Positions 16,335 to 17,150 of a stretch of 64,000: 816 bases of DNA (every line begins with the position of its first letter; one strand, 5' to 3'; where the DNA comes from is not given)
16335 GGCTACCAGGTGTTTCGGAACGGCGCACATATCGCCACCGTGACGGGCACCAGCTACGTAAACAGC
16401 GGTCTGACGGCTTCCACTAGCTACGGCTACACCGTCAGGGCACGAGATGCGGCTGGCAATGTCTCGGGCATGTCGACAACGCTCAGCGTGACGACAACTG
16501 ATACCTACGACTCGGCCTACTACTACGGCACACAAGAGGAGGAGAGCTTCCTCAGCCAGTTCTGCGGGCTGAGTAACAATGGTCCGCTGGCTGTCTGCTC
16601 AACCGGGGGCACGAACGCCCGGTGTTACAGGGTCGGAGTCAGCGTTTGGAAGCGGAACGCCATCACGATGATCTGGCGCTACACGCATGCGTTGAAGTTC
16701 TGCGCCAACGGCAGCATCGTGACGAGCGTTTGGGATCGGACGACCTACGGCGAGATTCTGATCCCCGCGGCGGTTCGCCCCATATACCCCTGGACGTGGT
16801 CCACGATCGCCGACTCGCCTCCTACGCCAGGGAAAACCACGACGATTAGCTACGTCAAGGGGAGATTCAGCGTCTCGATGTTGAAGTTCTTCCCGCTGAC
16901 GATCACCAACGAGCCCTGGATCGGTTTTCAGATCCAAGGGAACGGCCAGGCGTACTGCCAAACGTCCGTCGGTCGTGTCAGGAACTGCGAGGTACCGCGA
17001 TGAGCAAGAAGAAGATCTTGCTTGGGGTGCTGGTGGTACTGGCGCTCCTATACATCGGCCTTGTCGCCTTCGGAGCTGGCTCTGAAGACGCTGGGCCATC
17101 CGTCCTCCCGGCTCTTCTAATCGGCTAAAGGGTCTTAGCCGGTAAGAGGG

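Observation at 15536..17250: Compositionally foreign high-GC islet encoding a secreted FN3 protein (possible acquisition from a high-GC Gram-positive)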

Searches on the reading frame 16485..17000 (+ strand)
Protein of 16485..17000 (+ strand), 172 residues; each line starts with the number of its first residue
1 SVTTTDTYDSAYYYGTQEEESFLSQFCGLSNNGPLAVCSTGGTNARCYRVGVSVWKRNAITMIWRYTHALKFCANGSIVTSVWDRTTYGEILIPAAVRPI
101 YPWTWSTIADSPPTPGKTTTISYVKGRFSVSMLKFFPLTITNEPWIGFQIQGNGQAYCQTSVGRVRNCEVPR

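Call 13: find_homologous_proteins(query=window:16485-17000:+, max_evalue=0.01)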
Query window:16485-17000:+: 32 candidates shared short words with the query, none scored E <= 0.01.

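Call 23: search_protein_representatives(protein=window:16485-17000:+)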
Query: 172 residues. Proteins with E-value up to 0.001 (for the whole library): 20; up to 1e-10: 12; up to 1e-30: 5. The best 20 are listed.
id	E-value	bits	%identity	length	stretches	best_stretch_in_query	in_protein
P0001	2.9e-114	395.2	86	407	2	1-172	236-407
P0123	3.9e-40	153.7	44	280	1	7-171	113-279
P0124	3.9e-40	153.7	49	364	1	9-172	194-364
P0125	2.6e-33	131.5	43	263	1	7-170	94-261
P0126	1.4e-31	125.8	41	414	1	7-172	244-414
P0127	6.2e-27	110.7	44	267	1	43-169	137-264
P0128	2.5e-23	99.0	35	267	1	8-172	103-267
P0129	1.4e-20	90.0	41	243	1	7-169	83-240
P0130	4.8e-15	72.0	35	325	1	8-162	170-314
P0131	5.2e-15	71.9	33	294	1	6-170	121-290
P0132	2.2e-11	60.1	32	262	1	33-162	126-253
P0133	6.1e-11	58.6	35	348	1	43-163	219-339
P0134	4.2e-10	55.9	30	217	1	34-162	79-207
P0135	2.3e-09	53.5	35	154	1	41-170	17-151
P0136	1.1e-08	51.3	30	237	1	26-163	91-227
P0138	1.7e-07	47.4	27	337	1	34-161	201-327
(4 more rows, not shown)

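Call 25: list_cluster_members(proteins=[P0123, P0124, P0125, P0126, P0127, P0128, P0129, P0130, P0131, P0133])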
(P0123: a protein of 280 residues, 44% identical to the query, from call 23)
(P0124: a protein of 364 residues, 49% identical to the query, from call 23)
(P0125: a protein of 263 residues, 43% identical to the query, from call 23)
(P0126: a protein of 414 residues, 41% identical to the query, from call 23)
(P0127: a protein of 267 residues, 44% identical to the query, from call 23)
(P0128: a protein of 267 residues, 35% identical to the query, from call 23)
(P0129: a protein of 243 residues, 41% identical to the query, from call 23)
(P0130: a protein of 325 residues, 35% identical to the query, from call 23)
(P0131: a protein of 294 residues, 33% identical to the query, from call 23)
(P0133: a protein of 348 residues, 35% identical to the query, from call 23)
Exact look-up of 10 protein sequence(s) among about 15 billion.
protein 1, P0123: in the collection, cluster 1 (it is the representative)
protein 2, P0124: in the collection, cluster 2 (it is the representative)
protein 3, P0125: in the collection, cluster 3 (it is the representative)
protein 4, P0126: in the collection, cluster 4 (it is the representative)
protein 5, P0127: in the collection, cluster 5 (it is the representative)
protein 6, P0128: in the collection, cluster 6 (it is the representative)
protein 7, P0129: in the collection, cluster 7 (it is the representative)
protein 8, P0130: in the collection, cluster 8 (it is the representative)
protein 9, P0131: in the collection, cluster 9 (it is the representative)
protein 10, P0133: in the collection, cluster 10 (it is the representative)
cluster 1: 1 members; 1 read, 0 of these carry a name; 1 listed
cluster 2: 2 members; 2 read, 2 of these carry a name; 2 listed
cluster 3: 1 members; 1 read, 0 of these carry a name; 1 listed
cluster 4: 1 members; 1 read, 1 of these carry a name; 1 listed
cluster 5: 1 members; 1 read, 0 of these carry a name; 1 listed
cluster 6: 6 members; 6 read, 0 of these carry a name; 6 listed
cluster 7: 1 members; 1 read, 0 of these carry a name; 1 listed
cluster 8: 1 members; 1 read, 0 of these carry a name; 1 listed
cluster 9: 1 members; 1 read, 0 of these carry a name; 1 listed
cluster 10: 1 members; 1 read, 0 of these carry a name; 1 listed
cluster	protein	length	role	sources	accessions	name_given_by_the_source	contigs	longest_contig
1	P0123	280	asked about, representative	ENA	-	-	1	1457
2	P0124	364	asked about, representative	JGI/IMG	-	hypothetical protein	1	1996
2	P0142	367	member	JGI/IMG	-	hypothetical protein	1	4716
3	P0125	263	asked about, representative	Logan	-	-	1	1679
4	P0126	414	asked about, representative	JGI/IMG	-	hypothetical protein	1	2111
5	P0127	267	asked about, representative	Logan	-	-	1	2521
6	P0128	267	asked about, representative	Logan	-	-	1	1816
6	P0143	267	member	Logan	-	-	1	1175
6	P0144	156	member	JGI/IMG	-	-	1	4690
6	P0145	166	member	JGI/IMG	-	-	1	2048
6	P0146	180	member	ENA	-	-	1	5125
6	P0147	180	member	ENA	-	-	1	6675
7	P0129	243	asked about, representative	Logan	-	-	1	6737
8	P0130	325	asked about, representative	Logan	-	-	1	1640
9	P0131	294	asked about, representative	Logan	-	-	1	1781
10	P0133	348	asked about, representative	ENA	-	-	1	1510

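Call 27: find_encoding_contigs(protein=P0129, flank=10000, max_places=3)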
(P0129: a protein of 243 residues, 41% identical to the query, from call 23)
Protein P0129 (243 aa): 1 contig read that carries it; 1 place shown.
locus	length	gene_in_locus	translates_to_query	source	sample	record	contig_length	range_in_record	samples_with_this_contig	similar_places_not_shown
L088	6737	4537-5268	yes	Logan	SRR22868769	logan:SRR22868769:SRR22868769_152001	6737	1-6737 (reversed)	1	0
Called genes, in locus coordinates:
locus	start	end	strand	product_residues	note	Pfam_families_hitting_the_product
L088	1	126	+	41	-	?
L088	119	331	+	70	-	-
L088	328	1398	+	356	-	PF13481:AAA_25 (weak)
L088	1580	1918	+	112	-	PF06737:Transglycosylas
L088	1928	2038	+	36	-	-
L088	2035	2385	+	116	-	-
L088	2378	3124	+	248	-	-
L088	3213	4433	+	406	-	PF00589:Phage_integrase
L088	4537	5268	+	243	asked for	-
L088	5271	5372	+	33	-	-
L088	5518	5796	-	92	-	PF13560:HTH_31, PF12844:HTH_19, PF01381:HTH_3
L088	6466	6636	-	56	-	-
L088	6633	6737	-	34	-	?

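Call 28: find_encoding_contigs(protein=P0142, flank=10000, max_places=3)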
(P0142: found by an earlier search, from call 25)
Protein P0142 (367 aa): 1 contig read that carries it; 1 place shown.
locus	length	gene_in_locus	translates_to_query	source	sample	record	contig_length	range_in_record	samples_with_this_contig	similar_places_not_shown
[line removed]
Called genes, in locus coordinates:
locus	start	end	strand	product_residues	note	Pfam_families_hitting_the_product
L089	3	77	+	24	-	?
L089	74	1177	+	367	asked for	-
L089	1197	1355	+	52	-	-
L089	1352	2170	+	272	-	PF01784:DUF34_NIF3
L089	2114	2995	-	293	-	PF12146:Hydrolase_4, PF00561:Abhydrolase_1, PF00975:Thioesterase, PF12697:Abhydrolase_6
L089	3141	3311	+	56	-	-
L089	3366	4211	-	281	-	PF02735:Ku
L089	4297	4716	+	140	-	?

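Call 31: find_encoding_contigs(protein=P0147, flank=10000, max_places=3)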
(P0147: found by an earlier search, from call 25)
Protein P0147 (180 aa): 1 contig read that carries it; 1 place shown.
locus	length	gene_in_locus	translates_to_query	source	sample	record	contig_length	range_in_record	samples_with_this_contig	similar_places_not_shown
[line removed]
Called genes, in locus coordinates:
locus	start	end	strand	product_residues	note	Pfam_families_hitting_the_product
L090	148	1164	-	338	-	PF00140:Sigma70_r1_2, PF04542:Sigma70_r2, PF04539:Sigma70_r3, PF04545:Sigma70_r4, PF08281:Sigma70_r4_2 (weak)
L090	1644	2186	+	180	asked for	-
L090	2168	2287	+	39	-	-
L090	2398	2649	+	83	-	-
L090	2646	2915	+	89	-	-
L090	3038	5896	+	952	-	PF16078:2-oxogl_dehyd_N (faint), PF00676:E1_dh, PF02779:Transket_pyr, PF16870:OxoGdeHyase_C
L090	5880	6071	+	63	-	-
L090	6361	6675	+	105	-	?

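Call 32: find_encoding_contigs(protein=P0146, flank=10000, max_places=3)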
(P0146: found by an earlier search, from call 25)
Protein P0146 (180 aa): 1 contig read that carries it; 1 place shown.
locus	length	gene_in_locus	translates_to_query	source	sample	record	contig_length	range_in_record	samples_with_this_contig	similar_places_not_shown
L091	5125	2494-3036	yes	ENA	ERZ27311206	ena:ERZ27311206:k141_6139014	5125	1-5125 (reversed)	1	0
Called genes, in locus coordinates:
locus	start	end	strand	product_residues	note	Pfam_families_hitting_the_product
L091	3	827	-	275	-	?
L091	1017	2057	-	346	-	PF00140:Sigma70_r1_2, PF04542:Sigma70_r2, PF04539:Sigma70_r3, PF04545:Sigma70_r4, PF08281:Sigma70_r4_2 (weak)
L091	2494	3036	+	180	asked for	-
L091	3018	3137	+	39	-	-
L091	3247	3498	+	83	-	-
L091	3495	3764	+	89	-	-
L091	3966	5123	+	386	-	?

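Call 44: predict_structure(alignment_id=A2)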
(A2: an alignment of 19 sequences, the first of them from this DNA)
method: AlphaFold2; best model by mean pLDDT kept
length: 172 residues; sequences in the alignment: 19
mean_pLDDT: 83.6   pTM: 0.77
mean pLDDT of the five models: 83.6, 83.4, 82.4, 81.1, 79.4
residues with pLDDT >= 90: 98; 70-90: 35; 50-70: 28; < 50: 11
segments of 3 or more residues with pLDDT < 50: 1-5
pLDDT, mean of each block of 10 residues (from residue 1): 52 75 72 51 77 92 95 94 96 91 96 97 97 78 96 93 75 50
secondary structure, 60 per line:
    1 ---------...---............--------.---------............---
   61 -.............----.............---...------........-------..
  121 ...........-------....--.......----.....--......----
elements in order: E16-27 E46-57 E62-74 E79-91 E104-111 E119-131 E139-142 E145-151 E156-160 E163-165

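Call 49: fold_search(model_id=the predicted structure, library=pdb)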
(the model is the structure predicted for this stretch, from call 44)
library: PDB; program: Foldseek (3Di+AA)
matches with E <= 10: 526; with E <= 0.001: 0
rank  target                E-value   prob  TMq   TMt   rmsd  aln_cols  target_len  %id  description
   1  8ri6_A                1.2e-01  0.38  0.26  0.06  18.9       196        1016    8  Beta-galactosidase (LacZ) purified from E. coli. (released 2025-01-01)
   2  3vd3_A                1.4e-01  0.25  0.27  0.06  21.9       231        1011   10  E. coli (lacZ) beta-galactosidase (N460D) (released 2012-04-11)
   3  3vda_A                1.9e-01  0.33  0.27  0.06  18.4       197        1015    8  E. coli (lacZ) beta-galactosidase (N460T) (released 2012-04-11)
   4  7brs_B                2.3e-01  0.23  0.27  0.06  21.8       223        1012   10  E.coli beta-galactosidase (E537Q) in complex with fluorescent probe KSA02 (released 2021-03-03)
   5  3muy_1                2.5e-01  0.23  0.26  0.06  17.5       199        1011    8  E. coli (lacZ) beta-galactosidase (R599A) (released 2011-03-16)
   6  6cvm_A                3.0e-01  0.25  0.27  0.06  17.7       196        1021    7  Atomic resolution cryo-EM structure of beta-galactosidase (released 2018-05-30)
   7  8ri6_C                3.0e-01  0.23  0.26  0.06  19.0       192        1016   10  Beta-galactosidase (LacZ) purified from E. coli. (released 2025-01-01)
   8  3vd9_B                3.3e-01  0.21  0.26  0.06  18.3       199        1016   10  E. coli (lacZ) beta-galactosidase (N460S) in complex with IPTG (released 2012-04-11)
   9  1px3_A                3.7e-01  0.18  0.25  0.06  18.1       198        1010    8  E. COLI (LACZ) BETA-GALACTOSIDASE (G794A) (released 2004-06-15)
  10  4ttg_A                4.1e-01  0.21  0.27  0.06  17.5       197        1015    8  Beta-galactosidase (E. coli) in the presence of potassium chloride. (released 2015-03-25)
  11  6x1q_A                4.3e-01  0.20  0.26  0.06  18.3       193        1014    9  1.8 Angstrom resolution structure of b-galactosidase with a 200 kV cryoARM electron microscope (released 2020-07-01)
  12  1px3_D                4.3e-01  0.18  0.26  0.06  18.2       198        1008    9  E. COLI (LACZ) BETA-GALACTOSIDASE (G794A) (released 2004-06-15)
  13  4duv_A                4.3e-01  0.18  0.26  0.06  18.2       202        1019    8  E. coli (lacZ) beta-galactosidase (G974A) 2-deoxy-galactosyl-enzyme and bis-Tris complex (released 2013-04-03)
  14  1px4_A                4.8e-01  0.14  0.25  0.06  19.8       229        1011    8  E. COLI (LACZ) BETA-GALACTOSIDASE (G794A) WITH IPTG BOUND (released 2004-06-15)
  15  6cb8                  4.8e-01  0.03  0.14  0.11  27.3       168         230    9  Cryo-EM structure of the Gasdermin A3 membrane pore (released 2018-04-25)
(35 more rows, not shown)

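Call 51: search_protein_families(library=pfam, proteins=[P0126, P0124, P0130, P0133, P0138, P0123, P0125, window:16485-17000:+], max_evalue=1)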
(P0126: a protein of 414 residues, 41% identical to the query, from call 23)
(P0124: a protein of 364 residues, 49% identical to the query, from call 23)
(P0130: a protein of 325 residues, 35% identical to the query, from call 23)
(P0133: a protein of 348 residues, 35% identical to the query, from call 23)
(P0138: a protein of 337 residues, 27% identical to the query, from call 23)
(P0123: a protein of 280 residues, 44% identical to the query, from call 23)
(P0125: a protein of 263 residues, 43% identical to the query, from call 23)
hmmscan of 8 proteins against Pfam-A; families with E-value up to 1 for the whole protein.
P0126 (414 aa): 0 families

P0124 (364 aa): 0 families

P0130 (325 aa): 3 families
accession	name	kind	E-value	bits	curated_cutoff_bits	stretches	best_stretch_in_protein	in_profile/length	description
PF03995.18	Inhibitor_I36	-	0.00029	21.1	21.1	1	88-142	15-68/69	Peptidase inhibitor family I36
PF00030.24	Crystall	-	0.0016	19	25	1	86-163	2-79/82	Beta/Gamma crystallin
PF19283.4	APEH_N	-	0.2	11.2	23.1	1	88-168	130-208/274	Acylamino-acid-releasing enzyme, N-terminal domain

P0133 (348 aa): 4 families
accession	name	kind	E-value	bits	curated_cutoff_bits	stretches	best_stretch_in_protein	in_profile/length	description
PF03995.18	Inhibitor_I36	-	2.3e-09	37.5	21.1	2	116-167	15-67/69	Peptidase inhibitor family I36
PF00030.24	Crystall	-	6.7e-06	26.6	25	1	115-189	3-79/82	Beta/Gamma crystallin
PF02412.23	TSP_3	-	0.0068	16.5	25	1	50-72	12-34/36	Thrombospondin type 3 repeat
PF05757.16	PsbQ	-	0.35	11.3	26.9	1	4-42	41-78/204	Oxygen evolving enhancer protein 3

P0138 (337 aa): 1 family
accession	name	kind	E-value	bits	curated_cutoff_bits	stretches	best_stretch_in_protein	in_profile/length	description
PF13202.12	EF-hand_5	-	0.39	10.7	25.9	0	114-123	8-17/25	EF hand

P0123 (280 aa): 2 families
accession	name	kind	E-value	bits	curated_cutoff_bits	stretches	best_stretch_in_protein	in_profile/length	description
PF02412.23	TSP_3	-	9.9e-05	22.4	25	1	45-67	14-36/36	Thrombospondin type 3 repeat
PF00627.37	UBA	-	0.081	13.2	22.4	1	124-145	1-22/37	UBA/TS-N domain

P0125 (263 aa): 1 family
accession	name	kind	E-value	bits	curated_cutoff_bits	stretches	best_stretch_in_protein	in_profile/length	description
PF08329.16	ChitinaseA_N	-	0.12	12.5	21.2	1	58-81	79-102/133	Chitinase A, N-terminal domain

window:16485-17000:+ (172 aa): 1 family
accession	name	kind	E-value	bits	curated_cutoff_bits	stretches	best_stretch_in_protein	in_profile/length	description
PF19755.4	DUF6242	-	0.12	12.7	29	1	27-70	93-137/217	Domain of unknown function (DUF6242)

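Call 54: search_protein_families(library=phrogs, proteins=[P0129, L088:2035-2385:+], max_evalue=0.01)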
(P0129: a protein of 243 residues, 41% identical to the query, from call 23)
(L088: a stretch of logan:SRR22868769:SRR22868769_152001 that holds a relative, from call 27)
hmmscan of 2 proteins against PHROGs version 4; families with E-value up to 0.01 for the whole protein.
P0129 (243 aa): 0 families

L088:2035-2385:+ (116 aa): 0 families

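Call 56: fold_search(model_id=the predicted structure, library=viral)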
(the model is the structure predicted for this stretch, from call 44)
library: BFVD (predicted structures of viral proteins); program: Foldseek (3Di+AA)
matches with E <= 10: 600; with E <= 0.001: 0
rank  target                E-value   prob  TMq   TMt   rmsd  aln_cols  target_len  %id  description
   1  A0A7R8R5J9            4.1e-02  0.18  0.19  0.14  19.5       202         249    6  Uncharacterized protein [Klebsiella phage vB_KvM-Eowyn]
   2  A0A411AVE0            5.4e-02  0.20  0.19  0.13  15.7       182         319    6  (no name in the UniProt tables at hand)
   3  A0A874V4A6            1.1e-01  0.66  0.22  0.18   8.5       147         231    6  (no name in the UniProt tables at hand)
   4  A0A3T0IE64            1.2e-01  0.23  0.22  0.09  12.4       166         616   11  (no name in the UniProt tables at hand)
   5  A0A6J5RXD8            1.5e-01  0.41  0.22  0.26  10.1        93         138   10  Uncharacterized protein [uncultured Caudovirales phage]
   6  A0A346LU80            1.5e-01  0.06  0.15  0.12  21.3       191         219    9  Uncharacterized protein [Sulfolobus filamentous virus 1]
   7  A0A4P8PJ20            1.9e-01  0.06  0.14  0.13  17.0       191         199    9  UL142 (Fragment) [Human cytomegalovirus]
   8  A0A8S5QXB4            2.1e-01  0.15  0.21  0.16  21.0       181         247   12  Uncharacterized protein [Siphoviridae sp. ctcuE16]
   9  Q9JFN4                3.4e-01  0.05  0.13  0.05  17.1       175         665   10  Hemagglutinin [Tupaia paramyxovirus]
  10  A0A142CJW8            3.6e-01  0.25  0.27  0.29  18.8       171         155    7  (no name in the UniProt tables at hand)
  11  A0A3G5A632            3.6e-01  0.12  0.22  0.21  19.2       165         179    4  Uncharacterized protein [Hyperionvirus sp.]
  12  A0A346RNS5            3.6e-01  0.03  0.11  0.05  18.3       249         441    6  Lef-3 [Cryptophlebia peltastica nucleopolyhedrovirus]
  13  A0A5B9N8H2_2          4.2e-01  0.12  0.25  0.05  27.6       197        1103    8  (no name in the UniProt tables at hand)
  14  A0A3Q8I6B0            4.4e-01  0.07  0.17  0.11  18.6       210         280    6  (no name in the UniProt tables at hand)
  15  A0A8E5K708            5.4e-01  0.57  0.27  0.36   7.1        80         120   10  (no name in the UniProt tables at hand)
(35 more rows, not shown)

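Call 70: find_encoding_contigs(protein=P0123, flank=5000, max_places=2)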
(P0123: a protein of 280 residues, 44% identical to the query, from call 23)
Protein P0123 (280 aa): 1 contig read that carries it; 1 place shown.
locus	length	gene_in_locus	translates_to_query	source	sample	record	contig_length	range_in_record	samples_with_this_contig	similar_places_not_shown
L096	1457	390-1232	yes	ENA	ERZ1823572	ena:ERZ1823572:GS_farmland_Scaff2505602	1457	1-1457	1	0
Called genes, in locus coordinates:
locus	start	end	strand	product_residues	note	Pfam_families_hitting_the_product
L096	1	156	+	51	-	?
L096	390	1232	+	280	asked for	-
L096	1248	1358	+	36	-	-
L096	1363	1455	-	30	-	?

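Call 71: find_encoding_contigs(protein=P0130, flank=5000, max_places=2)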
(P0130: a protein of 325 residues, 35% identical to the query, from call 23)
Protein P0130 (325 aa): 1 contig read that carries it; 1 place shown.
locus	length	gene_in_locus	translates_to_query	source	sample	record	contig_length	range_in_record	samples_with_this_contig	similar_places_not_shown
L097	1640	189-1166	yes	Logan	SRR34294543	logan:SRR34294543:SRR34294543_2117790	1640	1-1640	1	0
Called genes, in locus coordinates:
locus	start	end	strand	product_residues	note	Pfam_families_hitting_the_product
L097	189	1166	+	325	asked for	-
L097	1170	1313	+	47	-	-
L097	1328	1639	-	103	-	?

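Call 72: find_encoding_contigs(protein=P0132, flank=5000, max_places=2)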
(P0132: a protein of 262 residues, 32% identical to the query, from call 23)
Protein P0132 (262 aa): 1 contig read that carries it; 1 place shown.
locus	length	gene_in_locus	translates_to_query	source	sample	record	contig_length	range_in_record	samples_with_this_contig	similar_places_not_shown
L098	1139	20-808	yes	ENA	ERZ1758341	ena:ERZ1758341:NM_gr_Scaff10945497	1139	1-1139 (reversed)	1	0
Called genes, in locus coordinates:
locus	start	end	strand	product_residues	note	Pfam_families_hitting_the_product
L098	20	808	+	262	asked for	-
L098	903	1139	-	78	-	?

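Call 75: search_solved_structures(query=A2, max_evalue=10)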
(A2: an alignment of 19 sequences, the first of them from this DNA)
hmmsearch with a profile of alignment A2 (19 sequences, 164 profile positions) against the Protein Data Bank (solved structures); distinct sequences matched with E-value up to 10: 1.
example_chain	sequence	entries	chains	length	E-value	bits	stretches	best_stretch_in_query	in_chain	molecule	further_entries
6rlb_D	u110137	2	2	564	0.88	12.6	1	84-136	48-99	WD repeat-containing protein 34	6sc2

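Call 82: search_dna_similar(query=window:16485-17000:+, collection=phages, mode=protein, max_evalue=0.01, max_rows=10)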
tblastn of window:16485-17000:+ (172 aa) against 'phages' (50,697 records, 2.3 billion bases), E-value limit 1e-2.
No match.

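Call 83: search_dna_similar(query=window:16485-17000:+, collection=plasmids, mode=protein, max_evalue=0.01, max_rows=10)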
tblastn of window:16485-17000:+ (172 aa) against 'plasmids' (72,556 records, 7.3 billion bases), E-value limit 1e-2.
No match.

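Call 92: search_protein_families(library=padloc, proteins=[P0129, P0124, P0130, P0126], max_evalue=0.1)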
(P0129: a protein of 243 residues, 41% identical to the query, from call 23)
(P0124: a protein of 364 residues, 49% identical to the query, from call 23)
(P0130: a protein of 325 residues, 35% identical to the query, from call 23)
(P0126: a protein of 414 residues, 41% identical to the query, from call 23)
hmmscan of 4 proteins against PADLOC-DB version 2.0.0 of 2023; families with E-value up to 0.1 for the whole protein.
P0129 (243 aa): 0 families

P0124 (364 aa): 0 families

P0130 (325 aa): 0 families

P0126 (414 aa): 0 families

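Call 93: search_protein_families(library=ncbifam, proteins=[P0129, P0124, P0130, P0126], max_evalue=0.01)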
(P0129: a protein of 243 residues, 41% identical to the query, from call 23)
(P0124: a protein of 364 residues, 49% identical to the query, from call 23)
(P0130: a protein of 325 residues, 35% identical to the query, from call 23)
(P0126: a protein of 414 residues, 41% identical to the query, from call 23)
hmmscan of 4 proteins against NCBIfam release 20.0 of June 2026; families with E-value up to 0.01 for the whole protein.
P0129 (243 aa): 0 families

P0124 (364 aa): 1 family
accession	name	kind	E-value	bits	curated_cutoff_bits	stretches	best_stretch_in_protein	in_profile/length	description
NF033662.1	acid_disulf_rpt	repeat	3.7e-09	36.2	41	1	132-155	5-28/32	acidic double-disulfide repeat-containing protein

P0130 (325 aa): 0 families

P0126 (414 aa): 0 families
